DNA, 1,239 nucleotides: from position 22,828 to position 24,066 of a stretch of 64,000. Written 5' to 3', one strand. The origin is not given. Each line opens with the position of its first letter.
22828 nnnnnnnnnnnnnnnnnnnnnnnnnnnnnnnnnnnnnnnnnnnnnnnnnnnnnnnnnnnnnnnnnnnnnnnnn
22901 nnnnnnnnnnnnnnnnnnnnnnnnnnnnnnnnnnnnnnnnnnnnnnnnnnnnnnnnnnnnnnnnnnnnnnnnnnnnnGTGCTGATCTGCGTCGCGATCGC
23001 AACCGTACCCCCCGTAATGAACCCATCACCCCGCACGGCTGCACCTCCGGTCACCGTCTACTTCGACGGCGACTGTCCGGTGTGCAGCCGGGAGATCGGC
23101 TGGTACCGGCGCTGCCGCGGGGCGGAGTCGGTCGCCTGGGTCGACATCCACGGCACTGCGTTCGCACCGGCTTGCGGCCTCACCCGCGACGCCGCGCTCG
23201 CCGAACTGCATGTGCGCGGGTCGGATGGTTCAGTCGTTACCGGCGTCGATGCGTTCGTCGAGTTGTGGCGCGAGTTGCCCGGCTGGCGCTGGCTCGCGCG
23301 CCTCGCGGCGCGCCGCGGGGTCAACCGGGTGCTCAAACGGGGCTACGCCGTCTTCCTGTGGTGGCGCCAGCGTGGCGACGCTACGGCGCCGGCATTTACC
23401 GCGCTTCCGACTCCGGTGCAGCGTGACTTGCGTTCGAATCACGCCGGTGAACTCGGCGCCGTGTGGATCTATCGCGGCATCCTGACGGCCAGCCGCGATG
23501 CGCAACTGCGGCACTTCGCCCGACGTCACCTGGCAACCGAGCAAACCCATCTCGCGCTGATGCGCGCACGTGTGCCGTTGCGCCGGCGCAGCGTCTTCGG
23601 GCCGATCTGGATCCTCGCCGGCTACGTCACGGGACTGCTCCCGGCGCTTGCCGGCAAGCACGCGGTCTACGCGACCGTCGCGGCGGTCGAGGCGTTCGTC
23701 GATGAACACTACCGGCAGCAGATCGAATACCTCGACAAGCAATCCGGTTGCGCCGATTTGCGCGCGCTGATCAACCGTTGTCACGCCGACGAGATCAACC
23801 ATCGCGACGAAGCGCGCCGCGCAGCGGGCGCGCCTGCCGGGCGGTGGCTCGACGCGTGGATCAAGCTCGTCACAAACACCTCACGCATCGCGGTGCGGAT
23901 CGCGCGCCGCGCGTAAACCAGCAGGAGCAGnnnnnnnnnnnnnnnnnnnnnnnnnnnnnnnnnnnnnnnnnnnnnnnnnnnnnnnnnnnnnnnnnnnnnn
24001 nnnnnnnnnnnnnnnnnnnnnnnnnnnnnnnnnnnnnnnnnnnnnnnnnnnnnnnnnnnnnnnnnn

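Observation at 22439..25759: HiPIP–Cys mini-protein–DCC::Coq7 fusion–flavoprotein–UbiG operon: a ubiquinone-modifying hydroxylase packaged with its own electron-transfer partners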

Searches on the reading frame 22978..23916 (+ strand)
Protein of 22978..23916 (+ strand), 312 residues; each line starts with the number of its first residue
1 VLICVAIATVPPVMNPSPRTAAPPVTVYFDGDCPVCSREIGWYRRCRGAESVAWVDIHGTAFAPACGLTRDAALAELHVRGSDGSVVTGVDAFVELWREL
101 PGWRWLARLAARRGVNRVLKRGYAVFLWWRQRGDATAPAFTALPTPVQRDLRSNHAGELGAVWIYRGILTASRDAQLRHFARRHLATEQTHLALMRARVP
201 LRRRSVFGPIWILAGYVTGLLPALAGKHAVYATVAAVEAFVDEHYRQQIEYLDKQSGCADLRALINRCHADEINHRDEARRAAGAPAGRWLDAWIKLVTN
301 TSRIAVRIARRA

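Call 3: search_protein_families(library=pfam, proteins=[window:22978-23916:+], max_evalue=0.01)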
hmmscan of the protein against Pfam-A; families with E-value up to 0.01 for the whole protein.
window:22978-23916:+ (312 aa): 2 families
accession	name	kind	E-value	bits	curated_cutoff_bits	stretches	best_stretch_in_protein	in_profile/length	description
PF03232.19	COQ7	-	4.9e-39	134.1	23.5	1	148-309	4-169/169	Ubiquinone biosynthesis protein COQ7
PF04134.17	DCC1-like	-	1.1e-22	81.9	27.8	1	27-132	1-109/113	DCC1-like thiol-disulfide oxidoreductase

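Call 6: find_homologous_proteins(query=window:22978-23916:+)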
Query window:22978-23916:+ (312 aa): 202 proteins with E <= 0.001 among 8000 candidates; the best 120 are listed.
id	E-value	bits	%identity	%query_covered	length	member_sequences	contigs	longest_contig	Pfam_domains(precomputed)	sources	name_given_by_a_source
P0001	8.2e-173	592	89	96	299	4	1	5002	PF04134.18,PF03232.20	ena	-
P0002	9.0e-141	487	74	95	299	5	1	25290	PF04134.18,PF03232.20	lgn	-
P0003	1.5e-140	486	73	96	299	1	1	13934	PF04134.18,PF03232.20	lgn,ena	-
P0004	3.8e-135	468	72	95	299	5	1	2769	PF04134.18,PF03232.20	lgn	-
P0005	2.3e-127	443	69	95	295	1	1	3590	PF04134.18,PF03232.20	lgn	-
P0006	5.6e-85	303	56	94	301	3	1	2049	PF04134.18,PF03232.20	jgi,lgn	-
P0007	2.1e-78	282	50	92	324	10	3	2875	PF04134.18,PF03232.20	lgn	-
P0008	9.9e-77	276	50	92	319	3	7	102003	PF04134.18,PF03232.20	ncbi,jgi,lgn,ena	-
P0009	1.4e-76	276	49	96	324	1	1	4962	PF04134.18,PF03232.20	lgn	-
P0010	2.2e-76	275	52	89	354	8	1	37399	PF04134.18,PF03232.20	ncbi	-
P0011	3.5e-76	275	50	95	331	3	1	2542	PF04134.18,PF03232.20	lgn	-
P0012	6.3e-76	274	52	96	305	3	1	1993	PF04134.18,PF03232.20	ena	-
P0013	6.7e-76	274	50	93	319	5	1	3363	PF04134.18,PF03232.20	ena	-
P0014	7.3e-76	274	49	96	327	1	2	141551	PF04134.18,PF03232.20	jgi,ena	jgi:demethoxyubiquinone hydroxylase (CLK1/Coq7/Cat5 family)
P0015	7.3e-76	274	51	92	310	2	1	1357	PF04134.18,PF03232.20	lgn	-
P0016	1.2e-75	273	50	94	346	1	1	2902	PF04134.18,PF03232.20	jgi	jgi:3-demethoxyubiquinol 3-hydroxylase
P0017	1.4e-75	273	49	96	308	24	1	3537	PF04134.18,PF03232.20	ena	-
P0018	1.7e-75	272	48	92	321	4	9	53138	PF04134.18,PF03232.20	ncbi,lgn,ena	-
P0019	1.8e-75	272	49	90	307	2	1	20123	PF04134.18,PF03232.20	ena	-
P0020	2.0e-75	272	48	96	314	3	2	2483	PF04134.18,PF03232.20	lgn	-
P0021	3.7e-75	271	50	95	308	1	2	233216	PF04134.18,PF03232.20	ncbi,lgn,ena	-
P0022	4.5e-75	271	48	98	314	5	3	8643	PF04134.18,PF03232.20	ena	-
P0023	6.2e-75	270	47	96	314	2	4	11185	PF04134.18,PF03232.20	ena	-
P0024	6.5e-75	270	49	97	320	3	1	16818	PF04134.18,PF03232.20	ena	-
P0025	7.7e-75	270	49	92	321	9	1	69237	PF04134.18,PF03232.20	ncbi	-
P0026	8.3e-75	270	49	92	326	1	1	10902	PF04134.18,PF03232.20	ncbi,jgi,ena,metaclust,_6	metaclust:\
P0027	1.2e-74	270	48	96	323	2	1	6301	PF04134.18,PF03232.20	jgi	jgi:3-demethoxyubiquinol 3-hydroxylase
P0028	3.1e-74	268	48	94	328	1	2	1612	PF04134.18,PF03232.20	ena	-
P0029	4.1e-74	268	48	95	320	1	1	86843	PF04134.18,PF03232.20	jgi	jgi:ubiquinone biosynthesis monooxygenase Coq7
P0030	4.2e-74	268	52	92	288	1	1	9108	PF04134.18,PF03232.20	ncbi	ncbi:MAG: demethoxyubiquinone hydroxylase family protein [Gammaproteobacteria bacterium]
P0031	4.3e-74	268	48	96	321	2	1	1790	PF04134.18,PF03232.20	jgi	jgi:3-demethoxyubiquinol 3-hydroxylase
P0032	4.5e-74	268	47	97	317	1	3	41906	PF04134.18,PF03232.20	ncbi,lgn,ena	-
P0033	4.9e-74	268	48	92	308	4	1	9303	PF04134.18,PF03232.20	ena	-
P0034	5.2e-74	267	50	92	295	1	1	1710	PF04134.18,PF03232.20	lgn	-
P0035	5.3e-74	267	49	92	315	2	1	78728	PF04134.18,PF03232.20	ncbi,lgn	-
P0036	6.3e-74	267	49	98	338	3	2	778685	PF04134.18,PF03232.20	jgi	jgi:ubiquinone biosynthesis monooxygenase Coq7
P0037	6.5e-74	267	50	93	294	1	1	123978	PF04134.18,PF03232.20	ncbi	-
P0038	9.5e-74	267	50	92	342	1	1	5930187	PF04134.18,PF03232.20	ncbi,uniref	ncbi:demethoxyubiquinone hydroxylase family protein [Rubrivivax sp. RP6-9]|uniref:demethoxyubiquinon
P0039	9.8e-74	267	48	92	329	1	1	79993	PF04134.18,PF03232.20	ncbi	-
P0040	1.1e-73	266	48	93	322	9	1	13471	PF04134.18,PF03232.20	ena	-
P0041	1.1e-73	266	51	96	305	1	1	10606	PF04134.18,PF03232.20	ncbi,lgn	-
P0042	2.0e-73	266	47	96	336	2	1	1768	PF04134.18,PF03232.20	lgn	-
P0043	2.1e-73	265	48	92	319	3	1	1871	PF04134.18,PF03232.20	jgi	jgi:3-demethoxyubiquinol 3-hydroxylase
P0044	2.4e-73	265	47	96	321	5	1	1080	PF04134.18,PF03232.20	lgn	-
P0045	2.4e-73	265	49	95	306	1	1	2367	PF04134.18,PF03232.20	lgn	-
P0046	2.6e-73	265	48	92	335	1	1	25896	PF04134.18,PF03232.20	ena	-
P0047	2.6e-73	265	47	98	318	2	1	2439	PF04134.18,PF03232.20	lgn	-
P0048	2.7e-73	265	50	96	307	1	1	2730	PF04134.18,PF03232.20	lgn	-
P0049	4.2e-73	264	49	91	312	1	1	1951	PF04134.18,PF03232.20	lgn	-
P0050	5.4e-73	264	49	92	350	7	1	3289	PF04134.18,PF03232.20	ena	-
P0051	5.4e-73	264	47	97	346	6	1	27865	PF04134.18,PF03232.20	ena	-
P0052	5.9e-73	264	46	97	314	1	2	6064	PF04134.18,PF03232.20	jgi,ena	jgi:demethoxyubiquinone hydroxylase (CLK1/Coq7/Cat5 family)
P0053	6.1e-73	264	50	94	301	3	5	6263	PF04134.18,PF03232.20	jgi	jgi:3-demethoxyubiquinol 3-hydroxylase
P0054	6.3e-73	264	47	97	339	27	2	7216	PF04134.18,PF03232.20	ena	-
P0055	7.8e-73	264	48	97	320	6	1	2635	PF04134.18,PF03232.20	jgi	jgi:3-demethoxyubiquinol 3-hydroxylase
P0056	8.1e-73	264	45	92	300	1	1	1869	PF04134.18,PF03232.20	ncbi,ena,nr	ncbi:MAG: demethoxyubiquinone hydroxylase family protein [Limnobacter sp.]|nr:demethoxyubiquinone hy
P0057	1.0e-72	263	47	96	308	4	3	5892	PF04134.18,PF03232.20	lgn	-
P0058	1.3e-72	263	47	95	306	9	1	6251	PF04134.18,PF03232.20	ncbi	-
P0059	2.1e-72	262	49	92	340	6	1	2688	PF04134.18,PF03232.20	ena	-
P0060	3.4e-72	261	49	92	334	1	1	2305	PF04134.18,PF03232.20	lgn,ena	-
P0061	3.4e-72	261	47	92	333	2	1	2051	PF04134.18,PF03232.20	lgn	-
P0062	3.5e-72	261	50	92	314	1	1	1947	PF04134.18,PF03232.20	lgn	-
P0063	3.6e-72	261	51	92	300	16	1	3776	PF04134.18,PF03232.20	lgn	-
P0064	4.3e-72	261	47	98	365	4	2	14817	PF04134.18,PF03232.20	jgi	jgi:3-demethoxyubiquinol 3-hydroxylase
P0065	4.7e-72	261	47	95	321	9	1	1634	PF04134.18,PF03232.20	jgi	jgi:3-demethoxyubiquinol 3-hydroxylase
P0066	5.3e-72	261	50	92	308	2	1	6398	PF04134.18,PF03232.20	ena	-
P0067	7.6e-72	260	47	98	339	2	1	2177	PF04134.18,PF03232.20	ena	-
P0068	8.4e-72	260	48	92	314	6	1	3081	PF04134.18,PF03232.20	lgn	-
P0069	9.7e-72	260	48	98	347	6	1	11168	PF04134.18,PF03232.20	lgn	-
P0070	1.2e-71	260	50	93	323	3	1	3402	PF04134.18,PF03232.20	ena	-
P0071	1.2e-71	260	46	97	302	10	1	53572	PF04134.18,PF03232.20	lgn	-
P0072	1.3e-71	260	49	95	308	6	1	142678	PF04134.18,PF03232.20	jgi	jgi:3-demethoxyubiquinol 3-hydroxylase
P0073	1.4e-71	259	49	92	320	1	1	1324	PF04134.18,PF03232.20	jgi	jgi:3-demethoxyubiquinol 3-hydroxylase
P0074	2.2e-71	259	48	93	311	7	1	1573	PF04134.18,PF03232.20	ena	-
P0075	2.3e-71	259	47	95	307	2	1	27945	PF04134.18,PF03232.20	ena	-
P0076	3.8e-71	258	48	98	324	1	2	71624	PF04134.18,PF03232.20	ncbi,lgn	-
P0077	3.9e-71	258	45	97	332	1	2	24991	PF04134.18,PF03232.20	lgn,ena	-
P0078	3.9e-71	258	48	92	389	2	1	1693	PF04134.18,PF03232.20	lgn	-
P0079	3.9e-71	258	49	92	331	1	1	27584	PF04134.18,PF03232.20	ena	-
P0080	4.4e-71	258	51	96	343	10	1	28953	PF04134.18,PF03232.20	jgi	-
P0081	4.5e-71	258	47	97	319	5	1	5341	PF04134.18,PF03232.20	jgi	jgi:ubiquinone biosynthesis monooxygenase Coq7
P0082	5.3e-71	258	48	96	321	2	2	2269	PF04134.18,PF03232.20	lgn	-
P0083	5.6e-71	257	45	97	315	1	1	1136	PF04134.18,PF03232.20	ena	-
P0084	5.8e-71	257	49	92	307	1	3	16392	PF04134.18,PF03232.20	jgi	jgi:3-demethoxyubiquinol 3-hydroxylase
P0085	6.3e-71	257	47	96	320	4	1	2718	PF04134.18,PF03232.20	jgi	jgi:3-demethoxyubiquinol 3-hydroxylase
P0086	6.6e-71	257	49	92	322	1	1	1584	PF04134.18,PF03232.20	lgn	-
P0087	7.5e-71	257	47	97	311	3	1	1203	PF04134.18,PF13728.13,PF03232.20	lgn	-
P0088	7.7e-71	257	48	96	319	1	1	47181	PF04134.18,PF03232.20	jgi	jgi:3-demethoxyubiquinol 3-hydroxylase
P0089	8.4e-71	257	50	93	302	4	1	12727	PF04134.18,PF03232.20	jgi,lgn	jgi:demethoxyubiquinone hydroxylase (CLK1/Coq7/Cat5 family)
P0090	9.9e-71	257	50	92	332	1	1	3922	PF04134.18,PF03232.20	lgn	-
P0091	1.0e-70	257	46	95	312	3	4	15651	PF04134.18,PF03232.20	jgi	jgi:ubiquinone biosynthesis monooxygenase Coq7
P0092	1.0e-70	257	49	86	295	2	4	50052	PF04134.18,PF03232.20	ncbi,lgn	-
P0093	1.1e-70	257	50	96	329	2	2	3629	PF04134.18,PF03232.20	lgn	-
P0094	1.2e-70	256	48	92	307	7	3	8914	PF04134.18,PF03232.20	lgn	-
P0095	1.6e-70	256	48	92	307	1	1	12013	PF04134.18,PF03232.20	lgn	-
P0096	5.3e-70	254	50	92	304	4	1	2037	PF04134.18,PF03232.20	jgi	jgi:demethoxyubiquinone hydroxylase (CLK1/Coq7/Cat5 family)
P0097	6.9e-70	254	48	89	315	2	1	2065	PF04134.18,PF03232.20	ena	-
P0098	7.4e-70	254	50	96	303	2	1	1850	PF04134.18,PF03232.20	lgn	-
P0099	8.7e-70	254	48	92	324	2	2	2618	PF04134.18,PF03232.20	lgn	-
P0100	1.0e-69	253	47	90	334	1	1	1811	PF04134.18,PF03232.20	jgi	jgi:3-demethoxyubiquinol 3-hydroxylase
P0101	1.1e-69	253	47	93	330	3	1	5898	PF04134.18,PF03232.20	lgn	-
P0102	1.3e-69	253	47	92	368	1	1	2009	PF04134.18,PF03232.20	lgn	-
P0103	1.5e-69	253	47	92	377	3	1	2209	PF04134.18,PF03232.20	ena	-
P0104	2.3e-69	252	46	92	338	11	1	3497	PF04134.18,PF03232.20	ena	-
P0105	3.1e-69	252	46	92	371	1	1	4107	PF04134.18,PF03232.20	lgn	-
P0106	5.1e-69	251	46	94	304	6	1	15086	PF04134.18,PF03232.20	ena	-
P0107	5.8e-69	251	51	85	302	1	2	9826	PF04134.18,PF03232.20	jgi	jgi:ubiquinone biosynthesis monooxygenase Coq7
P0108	7.8e-69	250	47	95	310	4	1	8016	PF04134.18,PF03232.20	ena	-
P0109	8.2e-69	250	48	92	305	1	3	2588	PF04134.18,PF03232.20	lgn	-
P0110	8.4e-69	250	48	92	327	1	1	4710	PF04134.18,PF03232.20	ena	-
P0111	8.7e-69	250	49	92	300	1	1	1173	PF04134.18,PF03232.20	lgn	-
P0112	9.5e-69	250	49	81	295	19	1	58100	PF04134.18,PF03232.20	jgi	-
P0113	1.0e-68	250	45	94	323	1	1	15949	PF04134.18,PF03232.20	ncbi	-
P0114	1.5e-68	250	45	92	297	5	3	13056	PF04134.18,PF03232.20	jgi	jgi:3-demethoxyubiquinol 3-hydroxylase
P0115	1.6e-68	249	48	91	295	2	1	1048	PF04134.18,PF03232.20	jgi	jgi:demethoxyubiquinone hydroxylase (CLK1/Coq7/Cat5 family)/predicted DCC family thiol-disulfide oxi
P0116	1.7e-68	249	45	95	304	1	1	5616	PF04134.18,PF03232.20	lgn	-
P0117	1.9e-68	249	48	92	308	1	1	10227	PF04134.18,PF03232.20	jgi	jgi:3-demethoxyubiquinol 3-hydroxylase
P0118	2.1e-68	249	47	96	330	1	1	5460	PF04134.18,PF03232.20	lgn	-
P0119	3.2e-68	248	49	96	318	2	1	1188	PF04134.18,PF03232.20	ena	-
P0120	5.7e-68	248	47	96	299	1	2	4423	PF04134.18,PF03232.20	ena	-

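Call 7: search_protein_families(library=ncbifam, proteins=[window:23017-23916:+], max_evalue=0.01)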
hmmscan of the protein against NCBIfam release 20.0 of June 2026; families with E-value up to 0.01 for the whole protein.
window:23017-23916:+ (299 aa): 1 family
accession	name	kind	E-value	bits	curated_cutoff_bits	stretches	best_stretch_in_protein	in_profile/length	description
NF033656.1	DMQ_monoox_COQ7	equivalog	1.8e-16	60.4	180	1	138-280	47-189/205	2-polyprenyl-3-methyl-6-methoxy-1,4-benzoquinone monooxygenase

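Call 8: find_encoding_contigs(protein=P0002, flank=8000, max_places=3)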
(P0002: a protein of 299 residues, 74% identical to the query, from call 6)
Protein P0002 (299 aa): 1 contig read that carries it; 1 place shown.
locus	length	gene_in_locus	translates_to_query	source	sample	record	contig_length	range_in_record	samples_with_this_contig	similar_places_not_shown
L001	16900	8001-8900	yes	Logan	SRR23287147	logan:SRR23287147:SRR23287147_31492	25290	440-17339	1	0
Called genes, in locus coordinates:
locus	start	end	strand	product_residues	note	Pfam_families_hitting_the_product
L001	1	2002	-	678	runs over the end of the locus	PF05378:Hydant_A_N, PF01968:Hydantoinase_A, PF19278:Hydant_A_C (weak)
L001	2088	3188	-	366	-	PF01370:Epimerase (faint)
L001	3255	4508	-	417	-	PF01266:DAO (faint), PF07992:Pyr_redox_2 (faint), PF01494:FAD_binding_3 (weak), PF22607:FAD_binding-like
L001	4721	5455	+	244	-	PF00106:adh_short, PF13561:adh_short_C2, PF23441:SDR (weak)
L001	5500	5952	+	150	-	PF01243:PNPOx_N, PF12900:Pyridox_ox_2 (weak)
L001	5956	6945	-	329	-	PF00376:MerR, PF13411:MerR_1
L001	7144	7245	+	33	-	-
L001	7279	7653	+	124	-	PF01355:HIPIP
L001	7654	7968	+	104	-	-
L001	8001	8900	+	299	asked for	PF04134:DCC1-like, PF03232:COQ7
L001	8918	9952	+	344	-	PF00890:FAD_binding_2 (weak), PF01134:GIDA (weak), PF01266:DAO, PF01593:Amino_oxidase (weak), PF07992:Pyr_redox_2, PF12831:FAD_oxidored (weak), PF13450:NAD_binding_8, PF01593:Amino_oxidase (weak), +1 more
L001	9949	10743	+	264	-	PF13489:Methyltransf_23, PF05401:NodS (weak), PF06325:PrmA (weak), PF02353:CMAS, PF08241:Methyltransf_11, PF08242:Methyltransf_12, PF13649:Methyltransf_25, PF13847:Methyltransf_31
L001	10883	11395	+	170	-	PF02469:Fasciclin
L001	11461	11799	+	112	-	-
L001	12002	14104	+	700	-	PF05378:Hydant_A_N, PF01968:Hydantoinase_A, PF19278:Hydant_A_C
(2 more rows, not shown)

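Call 9: find_encoding_contigs(protein=P0038, flank=8000, max_places=3)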
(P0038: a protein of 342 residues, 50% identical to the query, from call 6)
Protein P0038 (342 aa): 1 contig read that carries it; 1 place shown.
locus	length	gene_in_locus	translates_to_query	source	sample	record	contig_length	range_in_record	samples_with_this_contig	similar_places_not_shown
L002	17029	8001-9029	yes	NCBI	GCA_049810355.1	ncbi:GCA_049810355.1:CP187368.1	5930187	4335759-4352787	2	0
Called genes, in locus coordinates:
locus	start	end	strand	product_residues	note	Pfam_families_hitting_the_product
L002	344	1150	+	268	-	PF00106:adh_short, PF01370:Epimerase (faint), PF13561:adh_short_C2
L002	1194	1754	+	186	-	-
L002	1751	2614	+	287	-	PF00561:Abhydrolase_1 (weak), PF12697:Abhydrolase_6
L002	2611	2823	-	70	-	-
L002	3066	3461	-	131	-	PF01142:TruD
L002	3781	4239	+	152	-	PF00581:Rhodanese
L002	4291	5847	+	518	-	PF12729:4HB_MCP_1 (faint), PF00672:HAMP, PF00015:MCPsignal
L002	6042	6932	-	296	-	PF00126:HTH_1, PF03466:LysR_substrate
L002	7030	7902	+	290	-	PF13354:Beta-lactamase2, PF00144:Beta-lactamase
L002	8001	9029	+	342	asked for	PF04134:DCC1-like, PF03232:COQ7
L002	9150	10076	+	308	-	-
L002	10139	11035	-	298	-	PF00126:HTH_1, PF03466:LysR_substrate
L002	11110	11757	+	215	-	PF01810:LysE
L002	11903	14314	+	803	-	PF17159:MASE3, PF08447:PAS_3, PF00512:HisKA, PF02518:HATPase_c, PF00072:Response_reg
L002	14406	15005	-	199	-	PF07691:PA14, PF07589:PEP_exosort_dom (weak)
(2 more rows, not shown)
